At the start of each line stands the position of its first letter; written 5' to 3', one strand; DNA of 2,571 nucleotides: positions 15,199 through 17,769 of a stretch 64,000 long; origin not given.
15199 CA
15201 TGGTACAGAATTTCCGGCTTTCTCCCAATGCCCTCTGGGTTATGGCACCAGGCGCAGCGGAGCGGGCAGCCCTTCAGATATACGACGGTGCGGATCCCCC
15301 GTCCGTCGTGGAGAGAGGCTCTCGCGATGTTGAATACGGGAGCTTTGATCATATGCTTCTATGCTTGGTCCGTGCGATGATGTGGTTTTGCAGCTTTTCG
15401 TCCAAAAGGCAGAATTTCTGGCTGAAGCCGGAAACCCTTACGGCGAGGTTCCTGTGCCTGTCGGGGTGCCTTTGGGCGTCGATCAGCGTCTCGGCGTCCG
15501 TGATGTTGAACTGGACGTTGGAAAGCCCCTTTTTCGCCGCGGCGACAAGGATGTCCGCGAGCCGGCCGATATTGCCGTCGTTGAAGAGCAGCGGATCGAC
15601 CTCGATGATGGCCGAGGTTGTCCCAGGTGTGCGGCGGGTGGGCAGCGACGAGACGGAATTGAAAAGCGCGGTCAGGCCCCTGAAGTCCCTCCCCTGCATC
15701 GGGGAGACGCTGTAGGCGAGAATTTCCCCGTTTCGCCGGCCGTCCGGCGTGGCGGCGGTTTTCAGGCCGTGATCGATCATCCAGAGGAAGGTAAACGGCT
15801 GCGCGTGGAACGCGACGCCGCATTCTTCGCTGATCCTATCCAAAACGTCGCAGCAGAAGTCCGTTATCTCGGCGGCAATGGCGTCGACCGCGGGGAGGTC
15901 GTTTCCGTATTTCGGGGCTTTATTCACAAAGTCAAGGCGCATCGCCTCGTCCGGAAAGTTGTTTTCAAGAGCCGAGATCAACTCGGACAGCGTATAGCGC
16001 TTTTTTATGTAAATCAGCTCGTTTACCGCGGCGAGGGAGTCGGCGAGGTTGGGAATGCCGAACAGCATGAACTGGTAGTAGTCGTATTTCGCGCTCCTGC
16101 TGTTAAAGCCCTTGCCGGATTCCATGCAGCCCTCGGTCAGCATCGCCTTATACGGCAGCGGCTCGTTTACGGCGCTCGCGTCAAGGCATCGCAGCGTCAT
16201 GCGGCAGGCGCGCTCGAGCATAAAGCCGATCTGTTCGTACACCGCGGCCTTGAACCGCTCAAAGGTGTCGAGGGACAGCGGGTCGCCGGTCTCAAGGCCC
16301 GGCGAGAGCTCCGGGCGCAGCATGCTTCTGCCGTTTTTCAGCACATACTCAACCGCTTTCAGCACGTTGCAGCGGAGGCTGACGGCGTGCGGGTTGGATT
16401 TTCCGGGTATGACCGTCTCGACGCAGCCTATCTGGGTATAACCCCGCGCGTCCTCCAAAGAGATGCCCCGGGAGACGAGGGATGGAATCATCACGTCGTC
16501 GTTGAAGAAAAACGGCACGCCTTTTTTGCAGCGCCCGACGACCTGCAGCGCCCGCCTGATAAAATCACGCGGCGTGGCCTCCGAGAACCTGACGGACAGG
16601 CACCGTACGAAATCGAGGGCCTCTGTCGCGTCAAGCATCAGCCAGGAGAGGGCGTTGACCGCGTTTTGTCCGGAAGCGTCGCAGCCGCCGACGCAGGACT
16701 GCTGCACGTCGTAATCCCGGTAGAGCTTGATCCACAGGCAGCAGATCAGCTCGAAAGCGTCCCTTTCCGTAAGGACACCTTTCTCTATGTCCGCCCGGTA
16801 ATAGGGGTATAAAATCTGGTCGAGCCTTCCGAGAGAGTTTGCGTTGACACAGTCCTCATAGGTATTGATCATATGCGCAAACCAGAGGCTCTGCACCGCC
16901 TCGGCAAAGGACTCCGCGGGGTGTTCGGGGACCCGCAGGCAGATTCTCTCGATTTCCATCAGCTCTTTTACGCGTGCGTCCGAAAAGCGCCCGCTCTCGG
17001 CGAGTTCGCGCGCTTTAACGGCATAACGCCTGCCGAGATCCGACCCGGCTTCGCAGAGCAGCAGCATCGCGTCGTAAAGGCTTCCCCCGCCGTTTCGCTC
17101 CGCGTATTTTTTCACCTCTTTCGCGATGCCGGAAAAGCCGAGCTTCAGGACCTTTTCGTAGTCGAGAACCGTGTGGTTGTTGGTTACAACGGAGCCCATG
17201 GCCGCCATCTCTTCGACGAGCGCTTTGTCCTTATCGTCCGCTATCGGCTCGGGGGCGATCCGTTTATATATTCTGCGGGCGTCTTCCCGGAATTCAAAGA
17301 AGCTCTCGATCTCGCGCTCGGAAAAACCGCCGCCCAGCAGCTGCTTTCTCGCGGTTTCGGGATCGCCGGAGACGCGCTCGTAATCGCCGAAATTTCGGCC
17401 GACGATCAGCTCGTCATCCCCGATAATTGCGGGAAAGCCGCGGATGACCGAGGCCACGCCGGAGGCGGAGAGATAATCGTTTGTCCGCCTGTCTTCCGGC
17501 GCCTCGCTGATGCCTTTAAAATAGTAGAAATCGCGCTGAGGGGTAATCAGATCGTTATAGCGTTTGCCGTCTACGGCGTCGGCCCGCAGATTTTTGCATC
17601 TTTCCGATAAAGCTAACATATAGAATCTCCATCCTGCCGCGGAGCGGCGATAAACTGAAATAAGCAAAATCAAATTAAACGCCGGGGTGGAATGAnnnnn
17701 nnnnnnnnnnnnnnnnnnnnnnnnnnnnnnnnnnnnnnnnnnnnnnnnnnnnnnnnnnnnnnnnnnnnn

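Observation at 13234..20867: GH-like protein, glycyl-radical enzyme, activase and LacY-like MFS in one operon next to a flavodoxin: candidate undescribed radical glycoside-catabolic system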

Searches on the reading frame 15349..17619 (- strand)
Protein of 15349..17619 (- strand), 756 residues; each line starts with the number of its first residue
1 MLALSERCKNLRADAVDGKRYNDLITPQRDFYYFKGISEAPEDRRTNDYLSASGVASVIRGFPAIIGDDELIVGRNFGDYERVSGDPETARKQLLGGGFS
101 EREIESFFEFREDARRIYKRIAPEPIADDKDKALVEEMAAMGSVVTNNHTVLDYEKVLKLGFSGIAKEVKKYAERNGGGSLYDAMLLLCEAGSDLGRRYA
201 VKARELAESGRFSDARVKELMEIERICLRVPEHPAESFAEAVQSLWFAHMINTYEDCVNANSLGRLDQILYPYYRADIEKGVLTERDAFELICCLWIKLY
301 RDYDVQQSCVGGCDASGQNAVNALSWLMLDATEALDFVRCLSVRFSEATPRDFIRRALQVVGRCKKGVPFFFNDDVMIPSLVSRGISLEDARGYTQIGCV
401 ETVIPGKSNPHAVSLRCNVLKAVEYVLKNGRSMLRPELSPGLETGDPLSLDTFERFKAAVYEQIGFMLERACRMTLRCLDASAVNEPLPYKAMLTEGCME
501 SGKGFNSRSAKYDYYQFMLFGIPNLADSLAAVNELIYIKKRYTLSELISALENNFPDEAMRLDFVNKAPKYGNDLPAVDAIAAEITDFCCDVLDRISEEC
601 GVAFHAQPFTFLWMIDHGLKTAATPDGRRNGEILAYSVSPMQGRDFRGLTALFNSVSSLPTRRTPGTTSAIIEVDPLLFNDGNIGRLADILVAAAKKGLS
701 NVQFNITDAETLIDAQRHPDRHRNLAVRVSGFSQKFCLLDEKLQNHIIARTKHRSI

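Call 4: search_protein_families(library=pfam, proteins=[window:15349-17619:-], max_evalue=0.01)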
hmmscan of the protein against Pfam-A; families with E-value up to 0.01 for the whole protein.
window:15349-17619:- (756 aa): 2 families
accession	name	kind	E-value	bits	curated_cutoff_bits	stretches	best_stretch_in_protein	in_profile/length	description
PF02901.20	PFL-like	-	5.8e-123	412.2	24.3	1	49-610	44-639/647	Pyruvate formate lyase-like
PF01228.26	Gly_radical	-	1e-19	71.4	22.2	1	637-737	4-106/106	Glycine radical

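Call 5: search_protein_families(library=ncbifam, proteins=[window:15349-17619:-], max_evalue=0.01)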
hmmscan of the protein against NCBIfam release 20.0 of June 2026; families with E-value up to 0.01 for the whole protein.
window:15349-17619:- (756 aa): 12 families
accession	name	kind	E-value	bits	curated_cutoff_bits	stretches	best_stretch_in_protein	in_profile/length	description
TIGR01774.1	PFL2-3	subfamily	5.9e-124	415.1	678.2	1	56-754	49-785/786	formate C-acetyltransferase/glycerol dehydratase family glycyl radical enzyme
NF048011.1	SfplDhtHpsGDes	equivalog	1.1e-101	341.4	1000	1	130-754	169-820/821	(2S)-3-sulfopropanediol dehydratase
NF007437.0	PRK09983.1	equivalog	3.9e-100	336.1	1109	1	147-754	154-764/765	formate C-acetyltransferase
NF043068.1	glycl_HYPD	equivalog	3.6e-98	329.6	1100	1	181-753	195-782/784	trans-4-hydroxy-L-proline dehydratase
TIGR04394.1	choline_CutC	equivalog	2.1e-88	297.7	1050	1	182-752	201-785/789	choline trimethylamine-lyase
NF048009.1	SfplDhtHpfGKleb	equivalog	2.1e-80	270.9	1000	1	148-752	183-821/824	(2S)-3-sulfopropanediol dehydratase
NF033718.1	indole_decarb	equivalog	3.4e-62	210.8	1100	2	165-555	240-644/868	indoleacetate decarboxylase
NF033715.1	glycyl_HPDL_Lrg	equivalog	6.7e-62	209.5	1150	2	140-555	218-678/901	4-hydroxyphenylacetate decarboxylase large subunit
TIGR01255.1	pyr_form_ly_1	equivalog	9.9e-26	90.4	994.2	2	559-755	537-743/744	formate C-acetyltransferase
NF038360.1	rad_fix_GrcA3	exception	1.9e-14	53.5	158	1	682-756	4-78/78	autonomous glycyl radical cofactor GrcA3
NF008341.1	PRK11127.1-1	equivalog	1.1e-10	41.4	145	1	695-755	19-79/80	autonomous glycyl radical cofactor GrcA2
TIGR04365.1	spare_glycyl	equivalog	6e-07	29.8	170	1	697-754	67-124/126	autonomous glycyl radical cofactor GrcA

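Call 13: find_homologous_proteins(query=window:15349-17619:-, max_evalue=1e-20)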
Query window:15349-17619:- (756 aa): 814 proteins with E <= 1e-20 among 8000 candidates; the best 120 are listed.
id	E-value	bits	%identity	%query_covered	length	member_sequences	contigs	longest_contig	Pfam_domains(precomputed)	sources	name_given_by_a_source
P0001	0.0e+0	1731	100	100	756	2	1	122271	PF02901.21,PF01228.27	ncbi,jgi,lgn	jgi:pyruvate-formate lyase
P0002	0.0e+0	1087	63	100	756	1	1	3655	PF02901.21,PF01228.27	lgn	-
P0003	0.0e+0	1070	63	100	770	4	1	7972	PF02901.21,PF01228.27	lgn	-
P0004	0.0e+0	1066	62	100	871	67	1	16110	PF12833.14,PF02901.21,PF00165.30,PF01228.27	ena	-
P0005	0.0e+0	1053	61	100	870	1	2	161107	PF12833.14,PF02901.21,PF00165.30,PF01228.27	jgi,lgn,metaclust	metaclust:\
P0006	0.0e+0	1051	62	100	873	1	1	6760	PF12833.14,PF02901.21,PF00165.30,PF01228.27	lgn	-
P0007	0.0e+0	1049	61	100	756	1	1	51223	PF02901.21,PF01228.27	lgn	-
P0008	0.0e+0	1048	61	100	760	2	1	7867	PF02901.21,PF01228.27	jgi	jgi:formate C-acetyltransferase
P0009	0.0e+0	1045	61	100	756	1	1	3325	PF02901.21,PF01228.27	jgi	jgi:pyruvate-formate lyase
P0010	0.0e+0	1043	61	100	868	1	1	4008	PF12833.14,PF02901.21,PF00165.30,PF01228.27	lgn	-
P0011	0.0e+0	1012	60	100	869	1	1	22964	PF12833.14,PF02901.21,PF00165.30,PF01228.27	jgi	jgi:pyruvate-formate lyase/AraC-like DNA-binding protein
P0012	1.2e-294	998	58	100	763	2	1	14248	PF02901.21,PF01228.27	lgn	-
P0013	1.8e-291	987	58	100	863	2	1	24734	PF12833.14,PF02901.21,PF01228.27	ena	-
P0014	2.6e-291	987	59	100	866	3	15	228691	PF12833.14,PF02901.21,PF01228.27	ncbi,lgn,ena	-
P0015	3.4e-291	986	58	100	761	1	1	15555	PF02901.21,PF01228.27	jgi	jgi:Pyruvate-formate lyase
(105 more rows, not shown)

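Call 14: find_encoding_contigs(protein=P0001, flank=10000, max_places=3)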
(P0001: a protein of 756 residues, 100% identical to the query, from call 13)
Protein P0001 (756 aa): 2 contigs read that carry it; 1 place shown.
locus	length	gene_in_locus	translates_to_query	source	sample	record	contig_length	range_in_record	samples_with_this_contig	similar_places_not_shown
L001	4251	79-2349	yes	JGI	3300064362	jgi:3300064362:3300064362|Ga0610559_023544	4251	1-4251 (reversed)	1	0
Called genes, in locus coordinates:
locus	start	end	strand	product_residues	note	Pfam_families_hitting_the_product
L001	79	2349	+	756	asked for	PF02901:PFL-like, PF01228:Gly_radical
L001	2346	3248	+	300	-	PF13353:Fer4_12 (faint), PF12797:Fer4_2 (faint), PF13237:Fer4_10, PF00037:Fer4 (faint), PF12837:Fer4_6 (faint), PF13484:Fer4_16 (faint), PF14697:Fer4_21 (weak), PF04055:Radical_SAM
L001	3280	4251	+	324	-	?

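Call 15: find_encoding_contigs(protein=P0005, flank=10000, max_places=3)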
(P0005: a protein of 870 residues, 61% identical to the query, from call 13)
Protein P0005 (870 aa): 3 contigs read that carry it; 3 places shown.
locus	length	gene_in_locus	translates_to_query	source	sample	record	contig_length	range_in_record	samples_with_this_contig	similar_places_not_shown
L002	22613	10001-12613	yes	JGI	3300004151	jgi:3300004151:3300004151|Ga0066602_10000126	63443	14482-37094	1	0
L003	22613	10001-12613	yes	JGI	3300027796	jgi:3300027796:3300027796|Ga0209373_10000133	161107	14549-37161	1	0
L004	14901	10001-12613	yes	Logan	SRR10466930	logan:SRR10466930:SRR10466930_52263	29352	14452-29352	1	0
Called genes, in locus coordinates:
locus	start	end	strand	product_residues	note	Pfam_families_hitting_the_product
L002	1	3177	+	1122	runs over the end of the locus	PF13205:Big_5, PF00395:SLH (weak)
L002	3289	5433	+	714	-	PF22666:Glyco_hydro_2_N2, PF00703:Glyco_hydro_2 (weak)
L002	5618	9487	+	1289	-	PF07581:Glug (faint), PF16656:Pur_ac_phosph_N, PF00149:Metallophos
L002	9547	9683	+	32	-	-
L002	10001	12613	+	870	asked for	PF00165:HTH_AraC, PF12833:HTH_18, PF02901:PFL-like, PF01228:Gly_radical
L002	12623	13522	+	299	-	PF13353:Fer4_12 (faint), PF00037:Fer4 (faint), PF04055:Radical_SAM, PF13237:Fer4_10 (weak), PF14697:Fer4_21 (weak)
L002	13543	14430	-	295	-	PF02311:AraC_binding, PF07883:Cupin_2 (weak), PF00165:HTH_AraC (weak), PF12833:HTH_18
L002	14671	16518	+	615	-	PF02901:PFL-like, PF01228:Gly_radical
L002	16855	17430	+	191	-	PF04055:Radical_SAM, PF13353:Fer4_12 (weak)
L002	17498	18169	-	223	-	PF00072:Response_reg, PF00196:GerE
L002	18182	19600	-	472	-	PF02518:HATPase_c, PF14501:HATPase_c_5 (weak)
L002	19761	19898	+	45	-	-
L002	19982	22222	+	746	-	PF05592:Bac_rhamnosid (weak), PF17389:Bac_rhamnosid6H, PF17390:Bac_rhamnosid_C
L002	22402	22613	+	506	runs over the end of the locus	PF00295:Glyco_hydro_28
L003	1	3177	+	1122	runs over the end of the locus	PF13205:Big_5, PF00395:SLH (weak)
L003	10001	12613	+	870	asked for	PF00165:HTH_AraC, PF12833:HTH_18, PF02901:PFL-like, PF01228:Gly_radical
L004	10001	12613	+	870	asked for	PF00165:HTH_AraC, PF12833:HTH_18, PF02901:PFL-like, PF01228:Gly_radical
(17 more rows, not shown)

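Call 17: find_related_loci(query=A1, collection=genome_contigs, flank=10000)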
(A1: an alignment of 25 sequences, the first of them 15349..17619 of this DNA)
Query A1 (756 aa) in genome_contigs; peptide patterns used: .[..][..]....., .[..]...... (x = any residue, [..] = any of these).
258 stretches matched a pattern; 214 encode a relative of the query (tblastn E <= 1e-3); the best 80 are kept; 80 distinct loci.
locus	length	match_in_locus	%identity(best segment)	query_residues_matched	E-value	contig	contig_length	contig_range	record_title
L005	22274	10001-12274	62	1-756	0e+0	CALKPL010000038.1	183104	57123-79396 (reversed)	MAG TPA_asm: uncultured Clostridia bacterium isolate ERR912096_bin.105_CONCOCT_v1.1_MAG genome assembly, contig: ERZ8273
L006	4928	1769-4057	60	2-756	0e+0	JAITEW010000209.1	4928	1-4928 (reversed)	MAG: Treponema sp. isolate Nm470_bin77 k119_3480727, whole genome shotgun sequence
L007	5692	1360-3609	59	1-753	0e+0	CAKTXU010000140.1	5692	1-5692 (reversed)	MAG: uncultured Eubacteriales bacterium isolate REFINED_METABAT215_SUBJECT_CONTIGS_1500_ASSEMBLY_K77_MERGED__Pilot_MoBio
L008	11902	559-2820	56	1-753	0e+0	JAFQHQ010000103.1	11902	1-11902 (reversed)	MAG: Clostridia bacterium isolate RGIG1828 Goat_Cecum-5__c324312, whole genome shotgun sequence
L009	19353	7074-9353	56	1-756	0e+0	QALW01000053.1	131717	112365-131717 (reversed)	MAG: Selenomonadales bacterium isolate CIM:MAG 469 contig_104, whole genome shotgun sequence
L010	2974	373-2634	56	1-753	0e+0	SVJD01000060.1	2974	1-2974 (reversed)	MAG: Oscillospiraceae bacterium isolate SIG426 NODE_437948_length_2974_cov_5.684932, whole genome shotgun sequence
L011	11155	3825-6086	55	1-753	0e+0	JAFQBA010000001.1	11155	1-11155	MAG: Clostridia bacterium isolate RGIG1656 Goat_Cecum-1__c8087, whole genome shotgun sequence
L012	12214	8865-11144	56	1-756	0e+0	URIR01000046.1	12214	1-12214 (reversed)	uncultured Clostridiales bacterium isolate UMGS1037 genome assembly, contig: NODE_4095_length_12214_cov_6.970639, whole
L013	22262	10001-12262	56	1-753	0e+0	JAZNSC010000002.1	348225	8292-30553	MAG: Congzhengia sp. isolate T1900044811_TS20190277.MAGScoT_cleanbin_000011 SGB_2786_k141_2572604, whole genome shotgun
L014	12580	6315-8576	55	1-753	0e+0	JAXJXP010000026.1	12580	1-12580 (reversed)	MAG: Clostridia bacterium isolate DOME_MAG_7129 7129_C0426_k141_283838, whole genome shotgun sequence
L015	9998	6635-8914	56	1-756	0e+0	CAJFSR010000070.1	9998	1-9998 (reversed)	Candidatus Neochristensenella gallicola isolate Chicken_24_mag_190 genome assembly, contig: MAGpy_11413_24_idba_bin_190_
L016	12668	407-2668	55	1-753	0e+0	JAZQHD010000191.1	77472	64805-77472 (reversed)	MAG: Ructibacterium sp. isolate T1900044629_TS20190095.MAGScoT_cleanbin_000005 SGB_995_k141_152173, whole genome shotgun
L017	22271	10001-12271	56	1-756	0e+0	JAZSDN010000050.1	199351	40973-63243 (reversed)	MAG: Clostridia bacterium isolate T1900044598_TS20190064.MAGScoT_cleanbin_000004 SGB_673_k141_1680320, whole genome shot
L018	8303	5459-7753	56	1-756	0e+0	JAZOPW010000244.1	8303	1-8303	MAG: Eubacteriales bacterium isolate T1900045570_YK20190264.MAGScoT_cleanbin_000060 SGB_7975_k141_192759, whole genome s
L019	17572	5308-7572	56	1-753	0e+0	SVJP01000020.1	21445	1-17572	MAG: Oscillospiraceae bacterium isolate SIG438 NODE_46317_length_21445_cov_1.397645, whole genome shotgun sequence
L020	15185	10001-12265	58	1-753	0e+0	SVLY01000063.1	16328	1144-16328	MAG: Oscillospiraceae bacterium isolate SIG499 NODE_62957_length_16328_cov_1.763595, whole genome shotgun sequence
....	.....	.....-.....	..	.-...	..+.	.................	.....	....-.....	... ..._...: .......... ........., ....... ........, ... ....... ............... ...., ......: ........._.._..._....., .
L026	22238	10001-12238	56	1-753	0e+0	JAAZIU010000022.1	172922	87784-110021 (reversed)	MAG: Clostridiales bacterium isolate AS21ysBPME_12 145433_AS21, whole genome shotgun sequence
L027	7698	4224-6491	54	1-756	0e+0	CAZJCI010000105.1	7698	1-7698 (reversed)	MAG TPA_asm: uncultured Oscillospiraceae bacterium isolate SRP225648_co1_971 genome assembly, contig: NODE_24317_length_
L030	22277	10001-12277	55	1-756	0e+0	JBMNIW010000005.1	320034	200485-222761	MAG: Clostridia bacterium isolate SBF912LR0HQ0060 contig_39419, whole genome shotgun sequence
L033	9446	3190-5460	54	1-753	0e+0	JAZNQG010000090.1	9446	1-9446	MAG: Clostridia bacterium isolate T1900044827_TS20190293.MAGScoT_cleanbin_000007 SGB_2879_k141_694208, whole genome shot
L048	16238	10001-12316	52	4-754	0e+0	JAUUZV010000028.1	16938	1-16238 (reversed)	MAG: Clostridia bacterium isolate CSMAG_202 CSMAG_202_k127_3781923_length_16938_cov_21.0000, whole genome shotgun sequen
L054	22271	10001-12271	53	1-753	0e+0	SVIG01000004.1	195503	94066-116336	MAG: Clostridiales bacterium isolate SIG403 NODE_1113_length_195503_cov_10.354941, whole genome shotgun sequence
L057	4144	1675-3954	55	1-756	0e+0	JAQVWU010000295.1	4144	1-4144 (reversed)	MAG: Eubacteriales bacterium isolate STF2_11 NODE_84896_length_4144_cov_2.384864_Sandtown_F2, whole genome shotgun seque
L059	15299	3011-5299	53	1-756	0e+0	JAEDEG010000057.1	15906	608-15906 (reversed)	MAG: Clostridia bacterium isolate MAG052 NODE_3779_length_15906_cov_10.937417, whole genome shotgun sequence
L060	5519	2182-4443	54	1-753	0e+0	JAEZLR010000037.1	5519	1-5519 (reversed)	MAG: Bacillota bacterium isolate OH_CDB_78 k127_98088, whole genome shotgun sequence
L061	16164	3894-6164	54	1-756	0e+0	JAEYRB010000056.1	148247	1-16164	MAG: Bacillota bacterium isolate OH_CBB_44 k127_2016155, whole genome shotgun sequence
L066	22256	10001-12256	53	1-753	0e+0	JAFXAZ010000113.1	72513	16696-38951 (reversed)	MAG: Lachnospiraceae bacterium isolate RGIG6251 Sheep_Rectum-2__c990741, whole genome shotgun sequence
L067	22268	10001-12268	53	1-756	0e+0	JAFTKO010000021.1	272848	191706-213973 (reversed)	MAG: Clostridia bacterium isolate RGIG3903 Roe_deer_Cecum-2__c1988, whole genome shotgun sequence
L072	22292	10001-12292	54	1-756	0e+0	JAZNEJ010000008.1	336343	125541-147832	MAG: Eubacteriales bacterium isolate T1900044722_TS20190188.MAGScoT_cleanbin_000005 SGB_1910_k141_2541906, whole genome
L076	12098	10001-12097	55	3-703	0e+0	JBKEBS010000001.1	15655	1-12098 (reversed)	MAG: Oscillospiraceae bacterium isolate VLC_066 k251_74585, whole genome shotgun sequence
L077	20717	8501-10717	53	1-756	0e+0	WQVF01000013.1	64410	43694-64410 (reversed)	MAG: Defluviitaleaceae bacterium isolate Emb289P1bin126 Ga0123355_10000289, whole genome shotgun sequence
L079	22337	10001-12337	53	1-753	0e+0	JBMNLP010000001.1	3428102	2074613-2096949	MAG: Christensenellales bacterium isolate SBF912LR0HQ0047 contig_5287, whole genome shotgun sequence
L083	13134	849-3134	52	1-754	0e+0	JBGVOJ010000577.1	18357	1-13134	MAG: Eubacteriales bacterium isolate fecal_MAG_213 fecal_MAG_213_contig_0577, whole genome shotgun sequence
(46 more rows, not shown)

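Call 24: search_solved_structures(query=window:15349-17619:-, max_evalue=1e-10, show_alignments=0)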
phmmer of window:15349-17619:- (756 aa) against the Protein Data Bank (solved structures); distinct sequences matched with E-value up to 1e-10: 35.
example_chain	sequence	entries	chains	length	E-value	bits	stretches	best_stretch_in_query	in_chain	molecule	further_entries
1r8w_A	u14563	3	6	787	4.5e-98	332.7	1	120-753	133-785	glycerol dehydratase | B12-independent glycerol dehydratase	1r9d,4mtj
5i2a_A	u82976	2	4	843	1.6e-90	307.8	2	140-555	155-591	Diol-dehydratase | Diol dehydratase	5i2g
8id1_A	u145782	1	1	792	6.9e-89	302.4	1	148-754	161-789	Formate C-acetyltransferase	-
9f3w_A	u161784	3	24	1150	6.9e-86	292.5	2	182-751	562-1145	Choline trimethylamine-lyase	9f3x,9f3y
9rco_A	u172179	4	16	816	1.3e-85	291.6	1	148-753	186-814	Glycyl radical protein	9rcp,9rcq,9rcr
8id0_A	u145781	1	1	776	5e-82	279.7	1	119-754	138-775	formate C-acetyltransferase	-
6vxc_A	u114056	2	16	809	9.2e-82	278.8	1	180-752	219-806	Trans-4-hydroxy-L-proline dehydratase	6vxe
8yjo_A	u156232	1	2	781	3e-81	277.1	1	147-754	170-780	Probable dehydratase PflD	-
5faw_A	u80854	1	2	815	4.7e-79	269.9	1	185-752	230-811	Choline trimethylamine-lyase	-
9ht9_A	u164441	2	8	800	1.3e-78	268.4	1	186-752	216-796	Choline trimethylamine-lyase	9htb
9r0v_A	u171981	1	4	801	1.3e-78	268.4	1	186-752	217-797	Choline trimethylamine-lyase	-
6vue_A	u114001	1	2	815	1.4e-78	268.3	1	186-752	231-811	Choline trimethylamine-lyase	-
5fay_A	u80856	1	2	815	1.4e-78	268.2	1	186-752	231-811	Choline trimethylamine-lyase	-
5fau_A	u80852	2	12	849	1.6e-78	268.1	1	186-752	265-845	Choline trimethylamine-lyase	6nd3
6lon_B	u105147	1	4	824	2.8e-78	267.3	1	149-754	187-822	PFL2/glycerol dehydratase family glycyl radical enzyme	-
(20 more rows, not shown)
